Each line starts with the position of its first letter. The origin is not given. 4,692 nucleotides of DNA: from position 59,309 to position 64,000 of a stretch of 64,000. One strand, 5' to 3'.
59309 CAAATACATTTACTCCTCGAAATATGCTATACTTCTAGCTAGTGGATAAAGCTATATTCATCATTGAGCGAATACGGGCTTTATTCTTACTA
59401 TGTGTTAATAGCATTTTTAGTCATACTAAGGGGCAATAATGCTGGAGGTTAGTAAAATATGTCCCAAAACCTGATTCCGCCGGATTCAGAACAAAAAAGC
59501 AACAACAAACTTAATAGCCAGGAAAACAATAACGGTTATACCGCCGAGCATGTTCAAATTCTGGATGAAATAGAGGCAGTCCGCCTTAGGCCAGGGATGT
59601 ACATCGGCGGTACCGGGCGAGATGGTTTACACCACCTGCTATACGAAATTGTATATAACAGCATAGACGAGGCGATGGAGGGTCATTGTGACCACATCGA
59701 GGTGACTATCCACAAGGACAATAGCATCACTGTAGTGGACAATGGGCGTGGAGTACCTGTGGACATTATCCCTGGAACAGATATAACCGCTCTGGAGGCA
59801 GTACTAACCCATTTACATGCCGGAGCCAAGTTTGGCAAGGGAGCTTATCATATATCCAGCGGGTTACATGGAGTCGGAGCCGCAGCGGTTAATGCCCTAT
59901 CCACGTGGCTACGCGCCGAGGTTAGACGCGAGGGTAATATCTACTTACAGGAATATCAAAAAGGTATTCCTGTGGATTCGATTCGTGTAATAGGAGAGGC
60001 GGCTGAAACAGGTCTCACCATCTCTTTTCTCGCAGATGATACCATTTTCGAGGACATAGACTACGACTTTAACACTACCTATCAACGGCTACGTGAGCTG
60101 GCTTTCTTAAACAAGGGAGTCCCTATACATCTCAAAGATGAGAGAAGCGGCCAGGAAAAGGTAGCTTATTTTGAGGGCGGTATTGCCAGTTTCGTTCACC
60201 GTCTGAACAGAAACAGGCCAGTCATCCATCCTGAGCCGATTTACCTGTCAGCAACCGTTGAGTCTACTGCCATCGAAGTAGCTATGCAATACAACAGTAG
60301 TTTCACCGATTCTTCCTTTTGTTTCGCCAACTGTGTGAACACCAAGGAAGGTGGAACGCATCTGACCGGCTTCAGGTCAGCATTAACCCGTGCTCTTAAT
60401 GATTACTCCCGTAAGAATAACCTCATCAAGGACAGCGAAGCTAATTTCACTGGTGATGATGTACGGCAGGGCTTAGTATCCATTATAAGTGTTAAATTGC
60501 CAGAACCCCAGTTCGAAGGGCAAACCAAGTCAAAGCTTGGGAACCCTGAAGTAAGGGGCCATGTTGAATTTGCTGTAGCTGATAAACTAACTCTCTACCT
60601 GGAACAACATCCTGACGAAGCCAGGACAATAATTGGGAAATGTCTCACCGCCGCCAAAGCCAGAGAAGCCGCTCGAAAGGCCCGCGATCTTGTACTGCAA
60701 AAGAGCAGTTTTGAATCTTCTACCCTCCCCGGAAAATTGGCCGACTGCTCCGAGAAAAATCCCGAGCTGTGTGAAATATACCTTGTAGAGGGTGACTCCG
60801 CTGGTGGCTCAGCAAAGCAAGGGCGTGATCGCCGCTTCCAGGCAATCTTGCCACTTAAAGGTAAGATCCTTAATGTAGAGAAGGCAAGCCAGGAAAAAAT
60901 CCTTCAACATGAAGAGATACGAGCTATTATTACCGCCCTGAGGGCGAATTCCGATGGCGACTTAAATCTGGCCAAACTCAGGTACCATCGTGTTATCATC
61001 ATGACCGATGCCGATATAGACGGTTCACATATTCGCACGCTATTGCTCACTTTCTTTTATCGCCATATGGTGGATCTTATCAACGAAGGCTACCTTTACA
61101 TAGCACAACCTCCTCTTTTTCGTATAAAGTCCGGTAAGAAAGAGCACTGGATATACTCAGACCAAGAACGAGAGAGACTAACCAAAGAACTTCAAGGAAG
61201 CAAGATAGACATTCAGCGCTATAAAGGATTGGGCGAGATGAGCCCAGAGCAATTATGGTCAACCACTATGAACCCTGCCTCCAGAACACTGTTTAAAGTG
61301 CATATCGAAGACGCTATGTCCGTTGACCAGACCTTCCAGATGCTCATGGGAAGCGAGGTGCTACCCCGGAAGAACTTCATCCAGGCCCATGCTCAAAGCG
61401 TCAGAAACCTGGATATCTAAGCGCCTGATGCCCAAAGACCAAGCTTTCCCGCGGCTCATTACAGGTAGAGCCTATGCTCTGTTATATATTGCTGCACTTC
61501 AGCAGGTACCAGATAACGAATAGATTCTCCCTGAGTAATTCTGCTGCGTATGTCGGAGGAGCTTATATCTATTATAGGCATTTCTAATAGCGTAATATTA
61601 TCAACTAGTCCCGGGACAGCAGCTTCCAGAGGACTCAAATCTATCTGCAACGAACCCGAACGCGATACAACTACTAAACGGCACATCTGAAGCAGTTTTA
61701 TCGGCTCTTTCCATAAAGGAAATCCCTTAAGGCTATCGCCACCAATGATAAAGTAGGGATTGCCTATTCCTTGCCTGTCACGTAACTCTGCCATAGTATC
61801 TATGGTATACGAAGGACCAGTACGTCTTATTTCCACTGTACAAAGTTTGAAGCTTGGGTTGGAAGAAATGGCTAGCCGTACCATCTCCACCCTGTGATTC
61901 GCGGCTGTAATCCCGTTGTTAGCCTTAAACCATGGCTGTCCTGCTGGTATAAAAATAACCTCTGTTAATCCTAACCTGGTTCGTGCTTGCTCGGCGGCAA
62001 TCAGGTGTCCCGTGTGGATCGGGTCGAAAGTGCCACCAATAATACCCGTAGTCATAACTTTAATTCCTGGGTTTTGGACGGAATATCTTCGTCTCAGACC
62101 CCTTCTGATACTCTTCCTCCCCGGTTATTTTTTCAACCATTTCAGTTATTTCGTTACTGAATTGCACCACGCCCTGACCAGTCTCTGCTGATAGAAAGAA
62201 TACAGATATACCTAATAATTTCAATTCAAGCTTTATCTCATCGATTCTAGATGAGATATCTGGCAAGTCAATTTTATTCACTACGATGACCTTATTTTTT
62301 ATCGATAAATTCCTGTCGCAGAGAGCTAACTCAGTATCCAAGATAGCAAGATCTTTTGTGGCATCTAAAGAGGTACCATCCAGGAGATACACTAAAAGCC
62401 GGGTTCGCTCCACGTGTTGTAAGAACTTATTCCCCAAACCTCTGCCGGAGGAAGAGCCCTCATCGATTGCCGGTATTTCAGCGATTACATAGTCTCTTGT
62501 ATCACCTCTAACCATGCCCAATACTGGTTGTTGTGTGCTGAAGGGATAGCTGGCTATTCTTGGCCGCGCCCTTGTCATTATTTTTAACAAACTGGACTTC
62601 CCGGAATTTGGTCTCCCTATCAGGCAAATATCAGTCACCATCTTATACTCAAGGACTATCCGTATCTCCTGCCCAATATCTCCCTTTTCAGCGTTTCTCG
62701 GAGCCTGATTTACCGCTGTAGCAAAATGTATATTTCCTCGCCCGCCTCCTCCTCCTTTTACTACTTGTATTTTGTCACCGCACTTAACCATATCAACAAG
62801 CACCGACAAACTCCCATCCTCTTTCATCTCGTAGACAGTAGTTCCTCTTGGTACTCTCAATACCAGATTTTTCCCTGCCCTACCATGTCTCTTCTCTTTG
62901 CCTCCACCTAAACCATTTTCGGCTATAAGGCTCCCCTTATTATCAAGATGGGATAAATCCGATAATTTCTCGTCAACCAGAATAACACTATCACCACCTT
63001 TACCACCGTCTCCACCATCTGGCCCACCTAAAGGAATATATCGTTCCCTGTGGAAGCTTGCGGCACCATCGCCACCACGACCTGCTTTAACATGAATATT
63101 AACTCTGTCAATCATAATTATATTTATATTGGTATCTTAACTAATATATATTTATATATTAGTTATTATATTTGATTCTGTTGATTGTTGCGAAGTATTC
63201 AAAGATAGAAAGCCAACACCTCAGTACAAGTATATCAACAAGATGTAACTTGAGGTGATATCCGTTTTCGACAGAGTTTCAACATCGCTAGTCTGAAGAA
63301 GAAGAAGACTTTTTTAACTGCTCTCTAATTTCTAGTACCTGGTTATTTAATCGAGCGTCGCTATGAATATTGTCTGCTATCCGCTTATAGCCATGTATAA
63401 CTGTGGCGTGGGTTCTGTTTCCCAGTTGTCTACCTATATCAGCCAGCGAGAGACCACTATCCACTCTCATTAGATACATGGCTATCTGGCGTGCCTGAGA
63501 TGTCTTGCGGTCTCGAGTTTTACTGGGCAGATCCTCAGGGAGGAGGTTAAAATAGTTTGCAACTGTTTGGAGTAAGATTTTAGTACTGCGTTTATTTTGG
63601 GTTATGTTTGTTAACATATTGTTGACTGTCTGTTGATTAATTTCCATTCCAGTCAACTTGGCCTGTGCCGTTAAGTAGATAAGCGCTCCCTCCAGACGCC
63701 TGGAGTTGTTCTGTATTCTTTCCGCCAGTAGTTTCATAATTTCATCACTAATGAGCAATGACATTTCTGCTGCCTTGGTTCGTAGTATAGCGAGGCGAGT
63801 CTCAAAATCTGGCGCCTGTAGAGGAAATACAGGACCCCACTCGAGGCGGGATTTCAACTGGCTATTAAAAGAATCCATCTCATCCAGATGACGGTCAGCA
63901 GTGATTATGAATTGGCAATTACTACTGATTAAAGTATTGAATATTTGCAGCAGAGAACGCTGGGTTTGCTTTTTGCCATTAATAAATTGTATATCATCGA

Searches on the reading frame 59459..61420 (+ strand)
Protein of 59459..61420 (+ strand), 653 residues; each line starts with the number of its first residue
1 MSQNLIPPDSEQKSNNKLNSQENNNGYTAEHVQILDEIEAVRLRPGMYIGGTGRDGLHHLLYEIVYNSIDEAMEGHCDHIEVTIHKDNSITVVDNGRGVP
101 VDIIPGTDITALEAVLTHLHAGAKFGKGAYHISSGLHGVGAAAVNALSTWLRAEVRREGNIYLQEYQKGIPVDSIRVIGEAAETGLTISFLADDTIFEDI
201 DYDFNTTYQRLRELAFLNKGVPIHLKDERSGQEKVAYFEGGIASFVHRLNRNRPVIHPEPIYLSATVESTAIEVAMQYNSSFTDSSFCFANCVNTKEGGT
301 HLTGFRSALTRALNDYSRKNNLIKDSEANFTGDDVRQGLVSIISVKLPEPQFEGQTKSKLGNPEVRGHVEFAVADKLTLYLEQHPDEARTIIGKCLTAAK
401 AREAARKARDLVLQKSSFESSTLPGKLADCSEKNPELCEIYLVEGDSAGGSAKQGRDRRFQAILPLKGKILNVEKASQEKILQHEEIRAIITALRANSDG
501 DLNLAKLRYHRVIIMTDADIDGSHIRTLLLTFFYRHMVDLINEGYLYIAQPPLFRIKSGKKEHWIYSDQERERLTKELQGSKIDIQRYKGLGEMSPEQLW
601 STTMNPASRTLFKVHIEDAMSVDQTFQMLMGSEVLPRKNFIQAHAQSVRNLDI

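Call 74: search_protein_families(library=pfam, proteins=[window:59459-61420:+], max_evalue=0.0001)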
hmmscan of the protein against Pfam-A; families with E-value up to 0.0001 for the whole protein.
window:59459-61420:+ (653 aa): 4 families
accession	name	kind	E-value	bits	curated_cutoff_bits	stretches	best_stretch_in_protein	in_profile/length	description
PF00204.31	DNA_gyraseB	-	5.7e-58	195.7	27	1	241-410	1-172/173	DNA gyrase B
PF00986.26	DNA_gyraseB_C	-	6.1e-29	100.4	29.8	1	581-642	2-63/63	DNA gyrase B subunit, carboxyl terminus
PF01751.28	Toprim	-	4.4e-19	68.9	23.1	1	439-550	1-95/96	Toprim domain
PF02518.31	HATPase_c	-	2e-14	54.4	26.4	1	54-157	3-93/111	Histidine kinase-, DNA gyrase B-, and HSP90-like ATPase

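Call 79: list_cluster_members(proteins=[window:59459-61420:+, window:50153-51496:+, window:18947-20065:-, window:22037-23308:-, window:20179-20814:-, window:25234-26358:-])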
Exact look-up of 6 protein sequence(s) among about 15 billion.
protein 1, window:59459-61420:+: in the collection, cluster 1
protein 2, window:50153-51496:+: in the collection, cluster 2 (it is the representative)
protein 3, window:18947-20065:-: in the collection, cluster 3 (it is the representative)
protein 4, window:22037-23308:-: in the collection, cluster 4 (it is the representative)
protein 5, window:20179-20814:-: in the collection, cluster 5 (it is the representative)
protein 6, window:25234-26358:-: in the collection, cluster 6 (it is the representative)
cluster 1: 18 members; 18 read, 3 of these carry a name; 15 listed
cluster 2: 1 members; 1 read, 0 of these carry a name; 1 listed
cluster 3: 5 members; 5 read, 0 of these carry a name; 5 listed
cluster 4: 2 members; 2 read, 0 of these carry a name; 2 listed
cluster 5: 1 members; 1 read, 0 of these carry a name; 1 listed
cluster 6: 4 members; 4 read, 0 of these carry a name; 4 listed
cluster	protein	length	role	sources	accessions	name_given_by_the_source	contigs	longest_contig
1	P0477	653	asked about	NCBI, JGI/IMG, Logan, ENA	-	-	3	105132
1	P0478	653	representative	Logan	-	-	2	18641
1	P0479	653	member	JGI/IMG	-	DNA gyrase subunit B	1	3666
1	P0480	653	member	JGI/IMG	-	DNA gyrase subunit B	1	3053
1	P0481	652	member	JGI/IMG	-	DNA gyrase subunit B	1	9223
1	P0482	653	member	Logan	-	-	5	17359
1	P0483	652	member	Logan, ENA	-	-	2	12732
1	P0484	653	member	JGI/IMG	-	-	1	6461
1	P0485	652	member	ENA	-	-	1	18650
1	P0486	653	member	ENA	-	-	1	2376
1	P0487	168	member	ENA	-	-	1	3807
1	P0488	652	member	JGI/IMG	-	-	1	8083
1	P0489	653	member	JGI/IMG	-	-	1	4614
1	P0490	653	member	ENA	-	-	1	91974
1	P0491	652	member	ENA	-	-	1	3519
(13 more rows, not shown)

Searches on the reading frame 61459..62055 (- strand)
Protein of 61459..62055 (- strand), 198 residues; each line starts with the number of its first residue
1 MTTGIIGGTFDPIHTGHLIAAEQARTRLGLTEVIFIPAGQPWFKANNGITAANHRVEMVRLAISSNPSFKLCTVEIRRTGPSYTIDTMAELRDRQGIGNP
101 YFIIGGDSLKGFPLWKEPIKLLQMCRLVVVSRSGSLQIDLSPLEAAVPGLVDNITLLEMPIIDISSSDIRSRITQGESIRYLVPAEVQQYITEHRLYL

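Call 74: search_protein_families(library=pfam, proteins=[window:61459-62055:-], max_evalue=0.0001)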
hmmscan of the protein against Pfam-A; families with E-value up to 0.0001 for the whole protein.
window:61459-62055:- (198 aa): 1 family
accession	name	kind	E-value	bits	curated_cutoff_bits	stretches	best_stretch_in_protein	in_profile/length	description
PF01467.32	CTP_transf_like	-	9.5e-28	97.5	21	1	5-172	1-133/133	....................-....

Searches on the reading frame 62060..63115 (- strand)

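Call 74: search_protein_families(library=pfam, proteins=[window:62060-63115:-], max_evalue=0.0001)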
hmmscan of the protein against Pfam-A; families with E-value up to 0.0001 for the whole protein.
window:62060-63115:- (351 aa): 4 families
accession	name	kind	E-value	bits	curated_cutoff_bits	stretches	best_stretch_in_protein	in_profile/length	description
PF01018.28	GTP1_OBG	-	2.8e-48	163.9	27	1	2-159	1-155/155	GTP1/OBG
PF01926.29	MMR_HSR1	-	3.9e-18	66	21.9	1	163-281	2-113/113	50S ribosome-binding GTPase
PF02421.24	FeoB_N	-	1.6e-10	41.2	27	1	162-322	2-155/156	Ferrous iron transport protein B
PF03193.22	RsgA_GTPase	-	7.3e-06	26.3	30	0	257-332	40-113/174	RsgA GTPase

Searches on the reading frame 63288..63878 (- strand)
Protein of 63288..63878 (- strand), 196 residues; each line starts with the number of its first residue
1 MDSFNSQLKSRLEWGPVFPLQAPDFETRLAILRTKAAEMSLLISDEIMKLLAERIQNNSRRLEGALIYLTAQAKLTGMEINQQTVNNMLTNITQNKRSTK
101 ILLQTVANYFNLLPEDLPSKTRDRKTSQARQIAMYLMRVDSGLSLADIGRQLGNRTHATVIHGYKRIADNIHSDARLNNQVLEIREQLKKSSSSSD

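Call 74: search_protein_families(library=pfam, proteins=[window:63288-63878:-], max_evalue=0.0001)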
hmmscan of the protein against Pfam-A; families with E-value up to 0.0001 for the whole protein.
window:63288-63878:- (196 aa): 1 family
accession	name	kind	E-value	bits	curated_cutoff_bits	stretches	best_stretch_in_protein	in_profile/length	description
PF08299.17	Bac_DnaA_C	-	8.8e-23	80.6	31.5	1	103-167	5-69/69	Bacterial dnaA protein helix-turn-helix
